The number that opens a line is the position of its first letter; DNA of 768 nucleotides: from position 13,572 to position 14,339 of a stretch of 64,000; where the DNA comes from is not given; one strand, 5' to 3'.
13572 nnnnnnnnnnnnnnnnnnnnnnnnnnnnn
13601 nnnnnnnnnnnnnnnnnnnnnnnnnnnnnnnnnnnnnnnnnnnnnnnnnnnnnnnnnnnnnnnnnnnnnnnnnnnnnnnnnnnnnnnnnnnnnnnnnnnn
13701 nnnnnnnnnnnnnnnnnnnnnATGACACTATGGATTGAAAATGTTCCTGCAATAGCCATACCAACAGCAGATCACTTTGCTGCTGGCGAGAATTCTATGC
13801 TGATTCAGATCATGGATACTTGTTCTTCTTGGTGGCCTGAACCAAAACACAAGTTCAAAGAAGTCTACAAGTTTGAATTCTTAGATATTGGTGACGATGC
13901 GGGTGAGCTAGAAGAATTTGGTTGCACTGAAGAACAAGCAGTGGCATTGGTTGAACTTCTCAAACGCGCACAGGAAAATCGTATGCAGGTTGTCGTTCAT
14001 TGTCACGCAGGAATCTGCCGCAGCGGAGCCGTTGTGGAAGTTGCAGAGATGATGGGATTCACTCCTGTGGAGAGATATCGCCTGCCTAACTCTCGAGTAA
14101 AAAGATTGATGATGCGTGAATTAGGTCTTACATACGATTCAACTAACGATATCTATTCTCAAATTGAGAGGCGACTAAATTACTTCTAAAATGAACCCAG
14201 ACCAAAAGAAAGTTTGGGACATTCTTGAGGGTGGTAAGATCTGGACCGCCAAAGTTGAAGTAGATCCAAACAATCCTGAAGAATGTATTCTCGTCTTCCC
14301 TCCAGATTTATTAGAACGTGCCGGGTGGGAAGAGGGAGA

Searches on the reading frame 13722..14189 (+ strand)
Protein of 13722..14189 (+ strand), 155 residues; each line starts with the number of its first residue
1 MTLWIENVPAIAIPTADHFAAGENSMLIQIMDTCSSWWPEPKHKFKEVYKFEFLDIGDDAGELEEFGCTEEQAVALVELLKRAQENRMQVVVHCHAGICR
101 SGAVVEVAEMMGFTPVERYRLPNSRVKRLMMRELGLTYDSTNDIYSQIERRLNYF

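Call 65: find_related_loci(query=window:13722-14186:+, collection=viral_contigs, flank=10000)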
Query window:13722-14186:+ (155 aa) in viral_contigs; peptide patterns used: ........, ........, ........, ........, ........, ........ (x = any residue, [..] = any of these).
11 stretches matched a pattern; 10 encode a relative of the query (tblastn E <= 1e-3); 10 distinct loci.
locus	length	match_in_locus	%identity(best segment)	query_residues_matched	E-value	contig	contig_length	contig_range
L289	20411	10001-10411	56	3-139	2e-48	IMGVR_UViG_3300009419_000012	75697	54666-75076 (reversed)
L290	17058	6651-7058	59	4-139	1e-47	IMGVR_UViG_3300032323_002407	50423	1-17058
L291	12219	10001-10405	57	4-139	1e-45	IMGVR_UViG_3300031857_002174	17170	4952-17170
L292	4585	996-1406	56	4-140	4e-45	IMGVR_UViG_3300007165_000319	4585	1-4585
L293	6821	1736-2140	56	4-139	7e-43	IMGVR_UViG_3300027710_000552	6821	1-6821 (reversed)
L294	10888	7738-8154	55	5-143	4e-43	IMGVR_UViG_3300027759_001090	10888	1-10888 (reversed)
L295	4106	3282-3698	55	5-143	4e-43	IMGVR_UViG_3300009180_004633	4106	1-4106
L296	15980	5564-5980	55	5-143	4e-43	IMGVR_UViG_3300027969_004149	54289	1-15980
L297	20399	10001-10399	44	3-138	4e-31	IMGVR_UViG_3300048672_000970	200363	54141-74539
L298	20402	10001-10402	47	5-136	1e-29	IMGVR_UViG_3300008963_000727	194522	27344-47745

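Call 68: search_protein_families(library=phrogs, proteins=[window:13722-14189:+], max_evalue=0.001)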
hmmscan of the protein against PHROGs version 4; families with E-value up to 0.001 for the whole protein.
window:13722-14189:+ (155 aa): 1 family
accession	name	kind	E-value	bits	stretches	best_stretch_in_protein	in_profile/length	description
phrog_5614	-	unknown function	6.3e-10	40.2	1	18-118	17-115/161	-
